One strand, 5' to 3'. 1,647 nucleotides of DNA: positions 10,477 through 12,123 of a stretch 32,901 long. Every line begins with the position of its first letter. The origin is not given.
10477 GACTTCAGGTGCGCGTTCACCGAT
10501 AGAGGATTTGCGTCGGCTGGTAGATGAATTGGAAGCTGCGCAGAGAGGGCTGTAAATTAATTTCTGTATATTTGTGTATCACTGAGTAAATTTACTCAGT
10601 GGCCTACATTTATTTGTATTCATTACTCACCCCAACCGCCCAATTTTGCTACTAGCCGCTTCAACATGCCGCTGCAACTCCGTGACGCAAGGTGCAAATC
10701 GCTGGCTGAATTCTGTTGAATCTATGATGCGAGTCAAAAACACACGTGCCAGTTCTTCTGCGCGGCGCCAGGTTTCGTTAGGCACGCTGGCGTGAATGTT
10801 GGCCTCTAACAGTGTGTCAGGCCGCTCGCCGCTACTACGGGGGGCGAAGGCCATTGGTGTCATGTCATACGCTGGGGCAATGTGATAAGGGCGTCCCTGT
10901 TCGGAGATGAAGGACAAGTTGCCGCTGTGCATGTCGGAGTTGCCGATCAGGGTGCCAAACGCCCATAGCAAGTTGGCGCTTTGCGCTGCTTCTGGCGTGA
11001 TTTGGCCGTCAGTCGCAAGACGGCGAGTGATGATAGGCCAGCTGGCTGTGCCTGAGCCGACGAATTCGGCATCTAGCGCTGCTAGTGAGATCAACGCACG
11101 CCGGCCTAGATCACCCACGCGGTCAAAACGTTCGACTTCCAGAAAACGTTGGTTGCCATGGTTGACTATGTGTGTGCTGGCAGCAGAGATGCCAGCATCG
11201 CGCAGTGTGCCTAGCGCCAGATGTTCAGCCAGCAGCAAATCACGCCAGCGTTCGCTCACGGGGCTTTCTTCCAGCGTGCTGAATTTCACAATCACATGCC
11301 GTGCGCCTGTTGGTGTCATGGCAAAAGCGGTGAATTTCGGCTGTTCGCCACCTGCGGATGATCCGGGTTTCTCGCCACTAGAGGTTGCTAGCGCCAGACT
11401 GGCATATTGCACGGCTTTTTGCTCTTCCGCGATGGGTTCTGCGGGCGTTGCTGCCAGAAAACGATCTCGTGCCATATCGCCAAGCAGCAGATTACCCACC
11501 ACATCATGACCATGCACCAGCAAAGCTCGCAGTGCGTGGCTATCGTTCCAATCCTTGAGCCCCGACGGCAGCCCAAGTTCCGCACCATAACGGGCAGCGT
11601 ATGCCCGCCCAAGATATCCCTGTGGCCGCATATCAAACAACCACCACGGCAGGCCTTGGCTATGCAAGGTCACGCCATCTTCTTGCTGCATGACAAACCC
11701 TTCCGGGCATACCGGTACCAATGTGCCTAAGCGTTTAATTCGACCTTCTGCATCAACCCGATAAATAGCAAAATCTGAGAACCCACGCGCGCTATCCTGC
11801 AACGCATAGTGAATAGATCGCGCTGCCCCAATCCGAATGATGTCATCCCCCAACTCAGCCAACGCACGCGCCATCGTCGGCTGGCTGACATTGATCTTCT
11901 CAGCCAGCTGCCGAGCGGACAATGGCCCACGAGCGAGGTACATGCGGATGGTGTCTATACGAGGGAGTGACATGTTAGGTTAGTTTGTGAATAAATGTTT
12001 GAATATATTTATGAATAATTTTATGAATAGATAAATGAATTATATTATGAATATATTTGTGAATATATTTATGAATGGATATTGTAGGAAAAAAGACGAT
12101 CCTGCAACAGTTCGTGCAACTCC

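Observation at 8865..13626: Three divergent HipA-family kinase genes, each with a different HTH-partner architecture, packed into 4.8 kb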

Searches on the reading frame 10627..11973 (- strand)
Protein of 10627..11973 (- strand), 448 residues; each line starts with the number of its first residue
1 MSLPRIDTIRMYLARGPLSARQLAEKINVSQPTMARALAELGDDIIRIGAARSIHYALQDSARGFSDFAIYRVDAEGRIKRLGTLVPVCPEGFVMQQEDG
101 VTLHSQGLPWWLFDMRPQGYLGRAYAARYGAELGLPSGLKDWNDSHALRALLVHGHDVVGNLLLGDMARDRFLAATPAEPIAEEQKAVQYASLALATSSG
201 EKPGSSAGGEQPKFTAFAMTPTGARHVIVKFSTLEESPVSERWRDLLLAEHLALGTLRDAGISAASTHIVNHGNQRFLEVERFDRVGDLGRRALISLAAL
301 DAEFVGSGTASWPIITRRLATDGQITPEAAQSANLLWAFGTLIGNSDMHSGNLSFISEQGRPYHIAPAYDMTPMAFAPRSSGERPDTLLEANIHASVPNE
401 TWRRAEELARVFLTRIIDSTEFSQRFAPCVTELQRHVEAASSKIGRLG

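Call 3: search_protein_families(library=pfam, proteins=[window:10627-11973:-], max_evalue=0.01)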
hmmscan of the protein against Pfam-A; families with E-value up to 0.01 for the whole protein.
window:10627-11973:- (448 aa): 7 families
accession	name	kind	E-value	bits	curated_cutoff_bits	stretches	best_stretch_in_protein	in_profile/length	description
PF07804.18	HipA_C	-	9e-25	88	30.5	1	205-407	1-189/213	HipA-like C-terminal domain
PF25213.1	HVO_A0261_N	-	0.00022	21.5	35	1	12-43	19-50/86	HVO_A0261 N-terminal domain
PF01047.28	MarR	-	0.0011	19.3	24.6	1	14-41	14-41/59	MarR family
PF08279.18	HTH_11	-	0.0014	18.9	25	1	12-53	9-51/55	HTH domain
PF01022.26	HTH_5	-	0.0022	18.3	22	0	11-38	9-36/47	Bacterial regulatory protein, arsR family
PF12802.13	MarR_2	-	0.0038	17.8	27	1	11-41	12-44/61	MarR family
PF13412.12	HTH_24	-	0.0075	16.3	21.9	0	14-42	14-42/48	Winged helix-turn-helix DNA-binding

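Call 4: search_protein_families(library=ncbifam, proteins=[window:10627-11973:-], max_evalue=0.01)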
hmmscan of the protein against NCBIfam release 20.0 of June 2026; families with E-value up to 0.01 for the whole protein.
window:10627-11973:- (448 aa): 2 families
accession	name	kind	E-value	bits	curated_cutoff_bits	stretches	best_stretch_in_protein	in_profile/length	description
NF007297.0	PRK09775.1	equivalog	2.2e-178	593.6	401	1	7-447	5-445/446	type II toxin-antitoxin system HipA family toxin YjjJ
NF033788.1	HTH_metalloreg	subfamily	0.00075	19.3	55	1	11-60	18-70/77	metalloregulator ArsR/SmtB family transcription factor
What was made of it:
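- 10627..11973 (-): K2: HipH/YjjJ, a HipA-family kinase with a fused N-terminal winged-HTH domain. NCBIfam NF007297 YjjJ equivalog 593.6 bits against a cut-off of 401, residues 7-447 (call 4).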

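Call 14: search_solved_structures(query=window:10627-11973:-, max_evalue=0.01, show_alignments=2)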
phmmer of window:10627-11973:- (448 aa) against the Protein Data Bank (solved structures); distinct sequences matched with E-value up to 0.01: 13.
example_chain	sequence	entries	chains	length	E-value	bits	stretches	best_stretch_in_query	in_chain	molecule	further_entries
8ezr_B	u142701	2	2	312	1.2e-05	27.9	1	206-383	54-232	HipT(Lp)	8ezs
7vkb_A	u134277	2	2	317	1.2e-05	27.9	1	206-383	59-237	HipA_C domain-containing protein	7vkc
7wcf_A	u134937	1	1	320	4.5e-05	26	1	206-383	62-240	HipA_C domain-containing protein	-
4pu5_A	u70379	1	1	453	6.1e-05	25.6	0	199-295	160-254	Toxin-antitoxin system toxin HipA family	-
4pu3_A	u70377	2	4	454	6.2e-05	25.6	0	199-295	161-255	Toxin-antitoxin system toxin HipA family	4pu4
3tpd_A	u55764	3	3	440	0.00068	22.1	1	250-373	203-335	Serine/threonine-protein kinase HipA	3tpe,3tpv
2wiu_A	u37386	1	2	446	0.00074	22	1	251-373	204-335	PROTEIN HIPA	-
3hzi_A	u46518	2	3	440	0.0046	19.4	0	250-373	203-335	Protein hipA | Serine/threonine-protein kinase HipA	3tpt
3tpb_A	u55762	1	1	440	0.0046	19.4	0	250-373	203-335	Serine/threonine-protein kinase HipA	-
4yg7_D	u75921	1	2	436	0.0047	19.4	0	250-373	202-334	Serine/threonine-protein kinase HipA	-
3fbr_A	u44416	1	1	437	0.0047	19.3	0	250-373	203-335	Serine/threonine-protein kinase toxin HipA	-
3dnt_A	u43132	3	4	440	0.0048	19.3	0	250-373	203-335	Protein hipA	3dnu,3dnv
5k98_A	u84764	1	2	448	0.005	19.3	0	250-373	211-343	Serine/threonine-protein kinase HipA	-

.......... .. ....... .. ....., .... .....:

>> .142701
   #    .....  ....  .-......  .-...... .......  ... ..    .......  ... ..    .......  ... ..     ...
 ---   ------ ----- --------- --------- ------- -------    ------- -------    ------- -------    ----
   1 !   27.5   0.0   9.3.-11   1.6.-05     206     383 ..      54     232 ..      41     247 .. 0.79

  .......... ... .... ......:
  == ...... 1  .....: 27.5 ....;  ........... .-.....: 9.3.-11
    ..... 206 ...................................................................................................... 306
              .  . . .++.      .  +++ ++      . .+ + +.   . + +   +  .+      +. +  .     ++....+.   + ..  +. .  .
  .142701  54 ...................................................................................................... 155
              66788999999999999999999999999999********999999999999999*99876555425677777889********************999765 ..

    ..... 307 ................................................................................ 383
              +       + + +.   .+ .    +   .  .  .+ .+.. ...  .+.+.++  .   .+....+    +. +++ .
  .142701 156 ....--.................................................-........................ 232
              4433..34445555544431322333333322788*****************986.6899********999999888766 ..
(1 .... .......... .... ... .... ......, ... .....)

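Call 34: find_homologous_proteins(query=window:10627-11973:-, max_evalue=0.00001)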
Query window:10627-11973:- (448 aa): 4848 proteins with E <= 0.00001 among 8000 candidates; the best 120 are listed.
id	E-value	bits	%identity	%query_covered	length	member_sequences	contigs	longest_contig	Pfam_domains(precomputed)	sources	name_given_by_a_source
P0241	8.0e-297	1002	100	100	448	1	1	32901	PF07804.19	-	-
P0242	2.7e-266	902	90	100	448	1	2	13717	PF08279.19,PF07804.19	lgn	-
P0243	8.0e-222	755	76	99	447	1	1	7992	PF07804.19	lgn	-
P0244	2.6e-221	753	76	99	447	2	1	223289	PF07804.19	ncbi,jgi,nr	ncbi:MAG: type II toxin-antitoxin system HipA family toxin YjjJ [Sulfuritalea sp.]|jgi:hypothetical 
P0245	1.9e-220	751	75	99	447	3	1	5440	PF07804.19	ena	-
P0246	2.0e-219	747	76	99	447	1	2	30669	PF07804.19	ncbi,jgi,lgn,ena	-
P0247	5.0e-219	746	76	99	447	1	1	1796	PF07804.19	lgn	-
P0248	7.8e-219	745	76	99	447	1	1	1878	PF07804.19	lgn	-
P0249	8.0e-219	745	76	100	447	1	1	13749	PF07804.19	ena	-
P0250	5.0e-218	743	75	99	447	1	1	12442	PF07804.19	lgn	-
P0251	7.0e-218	742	74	99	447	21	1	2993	PF07804.19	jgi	jgi:hypothetical protein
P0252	2.1e-217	741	75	99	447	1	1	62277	PF07804.19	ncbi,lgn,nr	ncbi:MAG: type II toxin-antitoxin system HipA family toxin YjjJ [Sulfuritalea sp.]|nr:type II toxin-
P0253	4.9e-217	739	74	99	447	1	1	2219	PF07804.19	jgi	jgi:DNA-binding transcriptional ArsR family regulator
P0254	5.5e-217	739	76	98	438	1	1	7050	PF07804.19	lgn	-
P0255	9.0e-217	738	75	99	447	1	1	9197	PF07804.19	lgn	-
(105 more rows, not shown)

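Call 35: find_encoding_contigs(protein=P0242, flank=10000, max_places=3)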
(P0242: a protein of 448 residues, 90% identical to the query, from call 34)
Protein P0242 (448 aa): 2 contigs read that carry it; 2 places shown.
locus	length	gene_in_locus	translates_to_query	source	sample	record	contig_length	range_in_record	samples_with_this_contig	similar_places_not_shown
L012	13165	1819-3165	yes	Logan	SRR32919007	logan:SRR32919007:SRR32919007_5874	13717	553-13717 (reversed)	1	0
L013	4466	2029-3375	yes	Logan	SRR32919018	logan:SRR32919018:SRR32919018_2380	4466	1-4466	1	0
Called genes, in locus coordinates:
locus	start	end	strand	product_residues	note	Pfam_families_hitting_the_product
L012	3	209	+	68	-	?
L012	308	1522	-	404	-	-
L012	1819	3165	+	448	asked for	PF08279:HTH_11 (faint), PF07804:HipA_C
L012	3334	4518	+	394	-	PF13173:AAA_14, PF13635:DUF4143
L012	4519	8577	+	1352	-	PF28130:DUF8371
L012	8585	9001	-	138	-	PF01381:HTH_3 (weak)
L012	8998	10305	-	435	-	PF07804:HipA_C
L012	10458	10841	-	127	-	-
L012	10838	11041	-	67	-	PF09957:VapB_antitoxin (weak)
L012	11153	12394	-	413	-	-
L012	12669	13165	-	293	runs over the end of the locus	-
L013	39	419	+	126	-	PF13560:HTH_31, PF01381:HTH_3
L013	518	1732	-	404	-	-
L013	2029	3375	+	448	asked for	PF08279:HTH_11 (faint), PF07804:HipA_C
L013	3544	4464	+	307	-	?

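Call 36: find_encoding_contigs(protein=P0244, flank=6000, max_places=2)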
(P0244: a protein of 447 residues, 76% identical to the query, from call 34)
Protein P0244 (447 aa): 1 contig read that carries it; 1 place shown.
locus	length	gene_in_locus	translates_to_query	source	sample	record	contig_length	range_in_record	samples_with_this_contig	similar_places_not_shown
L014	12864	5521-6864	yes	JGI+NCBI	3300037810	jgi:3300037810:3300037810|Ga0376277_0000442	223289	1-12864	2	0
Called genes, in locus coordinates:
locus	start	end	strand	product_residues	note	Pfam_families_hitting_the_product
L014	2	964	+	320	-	?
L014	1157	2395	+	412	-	PF07690:MFS_1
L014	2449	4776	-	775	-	PF07719:TPR_2 (faint), PF12770:CHAT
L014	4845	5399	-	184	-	PF01161:PBP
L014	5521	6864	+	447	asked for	PF07804:HipA_C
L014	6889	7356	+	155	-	PF07883:Cupin_2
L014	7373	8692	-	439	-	PF00672:HAMP, PF26769:HAMP_PhoQ (weak), PF00512:HisKA, PF02518:HATPase_c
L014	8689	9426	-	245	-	PF00072:Response_reg, PF00486:Trans_reg_C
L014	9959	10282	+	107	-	-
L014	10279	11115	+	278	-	PF06629:MipA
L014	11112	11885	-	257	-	PF25084:LbH_EIF2B (faint), PF25087:GMPPB_C (faint), PF00132:Hexapep, PF13720:Acetyltransf_11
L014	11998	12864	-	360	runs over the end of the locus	PF00155:Aminotran_1_2, PF01041:DegT_DnrJ_EryC1, PF01212:Beta_elim_lyase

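Call 41: search_protein_families(library=pfam, proteins=[L012:308-1522:-, L012:3334-4518:+, L012:4519-8577:+, L012:10458-10841:-, L012:11153-12394:-], max_evalue=0.01)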
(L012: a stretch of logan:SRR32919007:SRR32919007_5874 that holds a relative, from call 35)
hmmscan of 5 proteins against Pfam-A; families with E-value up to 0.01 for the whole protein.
L012:308-1522:- (404 aa): 0 families

L012:3334-4518:+ (394 aa): 3 families
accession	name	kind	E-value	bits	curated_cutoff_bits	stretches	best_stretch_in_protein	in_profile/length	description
PF13635.12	DUF4143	-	3.3e-23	82.6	28.1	1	192-350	1-160/160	Domain of unknown function (DUF4143)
PF13173.12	AAA_14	-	4.2e-20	72.5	27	1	2-148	5-128/129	AAA domain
PF13401.12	AAA_22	-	0.00029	21.6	27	1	1-118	7-123/130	AAA domain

L012:4519-8577:+ (1352 aa): 0 families

L012:10458-10841:- (127 aa): 1 family
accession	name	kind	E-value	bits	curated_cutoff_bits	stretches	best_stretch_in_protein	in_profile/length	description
PF01850.27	PIN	-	0.00045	21.2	23.6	1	4-114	1-117/120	PIN domain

L012:11153-12394:- (413 aa): 1 family
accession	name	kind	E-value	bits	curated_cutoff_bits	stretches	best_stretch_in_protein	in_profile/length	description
PF02668.22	TauD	-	0.00051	20.5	27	0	325-391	196-265/267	Taurine catabolism dioxygenase TauD, TfdA family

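Call 58: find_related_loci(query=A2, collection=metagenome_contigs, flank=6000)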
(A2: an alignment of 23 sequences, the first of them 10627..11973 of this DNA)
Query A2 (448 aa) in metagenome_contigs; peptide patterns used: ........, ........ (x = any residue, [..] = any of these).
600 stretches matched a pattern (row limit reached: there are more); 503 encode a relative of the query (tblastn E <= 1e-3); the best 80 are kept; 80 distinct loci.
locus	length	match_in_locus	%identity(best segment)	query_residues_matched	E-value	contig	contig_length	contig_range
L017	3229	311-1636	74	7-448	0e+0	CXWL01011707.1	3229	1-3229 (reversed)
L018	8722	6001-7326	74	7-448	0e+0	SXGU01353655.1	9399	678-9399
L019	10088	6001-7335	73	4-448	0e+0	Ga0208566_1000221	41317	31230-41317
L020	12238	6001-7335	73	4-448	0e+0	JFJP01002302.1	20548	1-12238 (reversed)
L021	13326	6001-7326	74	7-448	0e+0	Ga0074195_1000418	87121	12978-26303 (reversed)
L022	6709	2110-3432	71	7-447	0e+0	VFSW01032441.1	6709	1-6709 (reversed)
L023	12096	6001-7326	71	7-448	0e+0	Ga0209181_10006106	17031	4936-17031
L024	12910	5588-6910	71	7-447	0e+0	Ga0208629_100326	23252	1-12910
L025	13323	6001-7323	71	7-447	0e+0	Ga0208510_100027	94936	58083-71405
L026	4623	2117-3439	71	7-447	0e+0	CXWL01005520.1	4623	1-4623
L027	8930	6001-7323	71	7-447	0e+0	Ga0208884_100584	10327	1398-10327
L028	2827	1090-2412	71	7-447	0e+0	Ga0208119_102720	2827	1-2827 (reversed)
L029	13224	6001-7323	71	7-447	0e+0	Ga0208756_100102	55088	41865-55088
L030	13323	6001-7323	71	7-447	0e+0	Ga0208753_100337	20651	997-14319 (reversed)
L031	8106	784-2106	70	7-447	0e+0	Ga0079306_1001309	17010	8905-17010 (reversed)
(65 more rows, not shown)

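Call 63: search_protein_families(library=padloc, proteins=[window:10627-11973:-, L012:308-1522:-, L012:3334-4518:+, L012:4519-8577:+], max_evalue=0.001)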
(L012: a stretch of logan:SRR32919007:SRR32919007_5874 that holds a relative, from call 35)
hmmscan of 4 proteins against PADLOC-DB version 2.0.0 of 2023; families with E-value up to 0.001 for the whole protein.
window:10627-11973:- (448 aa): 2 families
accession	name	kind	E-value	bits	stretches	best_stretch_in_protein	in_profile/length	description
PDLC01457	WYL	-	0.00017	19.2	1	10-62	11-63/229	"CAS-I,CAS-II,CAS-III,CAS-IV,CAS-V,CAS-VI; associated_signaling"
PDLC04340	PDC-M03A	-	0.00063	17.3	1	338-371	135-167/280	-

L012:308-1522:- (404 aa): 0 families

L012:3334-4518:+ (394 aa): 7 families
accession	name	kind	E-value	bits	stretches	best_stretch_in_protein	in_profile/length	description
PDLC04791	PDC-S01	-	1.1e-156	519.5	1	1-393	21-394/395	-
PDLC04790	PDC-S01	-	1.1e-43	147.5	3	158-367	176-387/422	-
PDLC04787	PDC-S01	-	7.4e-32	108.7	1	2-348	30-356/412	-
PDLC04789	PDC-S01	-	2.2e-31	107.2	1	1-375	19-365/375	-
PDLC04788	PDC-S01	-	8.8e-17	59.1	1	156-371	180-403/448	-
PDLC04786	PDC-S01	-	1.3e-15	55.1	1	274-367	308-403/439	-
PDLC04792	PDC-S01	-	1.9e-11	41.3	1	293-362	329-397/452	-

L012:4519-8577:+ (1352 aa): 0 families

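Call 64: search_protein_families(library=ncbifam, proteins=[L012:308-1522:-, L012:3334-4518:+, L012:4519-8577:+, L012:11153-12394:-], max_evalue=0.001)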
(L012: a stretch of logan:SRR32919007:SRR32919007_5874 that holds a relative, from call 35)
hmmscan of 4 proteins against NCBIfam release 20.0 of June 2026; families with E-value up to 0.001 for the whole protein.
L012:308-1522:- (404 aa): 1 family
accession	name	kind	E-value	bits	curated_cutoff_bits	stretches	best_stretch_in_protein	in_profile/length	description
TIGR03946.1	viomycin_VioC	equivalog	7.1e-06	25.3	418.6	1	214-293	127-199/333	arginine beta-hydroxylase, Fe(II)/alpha-ketoglutarate-dependent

L012:3334-4518:+ (394 aa): 0 families

L012:4519-8577:+ (1352 aa): 2 families
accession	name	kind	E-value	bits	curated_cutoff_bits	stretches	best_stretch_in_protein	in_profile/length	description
NF058535.1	antiphage_EruA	equivalog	3.8e-303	1009.3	1000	1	21-1348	10-1318/1318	NACHT domain-containing antiphage protein EruA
NF058534.1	antiphage_HyoA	equivalog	6.6e-41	140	1200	2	136-1028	195-1096/1430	NACHT domain-containing antiphage protein HyoA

L012:11153-12394:- (413 aa): 2 families
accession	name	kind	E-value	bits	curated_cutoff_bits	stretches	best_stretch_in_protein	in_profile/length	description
TIGR03946.1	viomycin_VioC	equivalog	6.9e-07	28.6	418.6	0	197-306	111-200/333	arginine beta-hydroxylase, Fe(II)/alpha-ketoglutarate-dependent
NF041363.1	GntD_guanitoxin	equivalog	9.7e-05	21.7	345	0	337-386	262-310/341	guanitoxin biosynthesis L-enduracididine beta-hydroxylase GntD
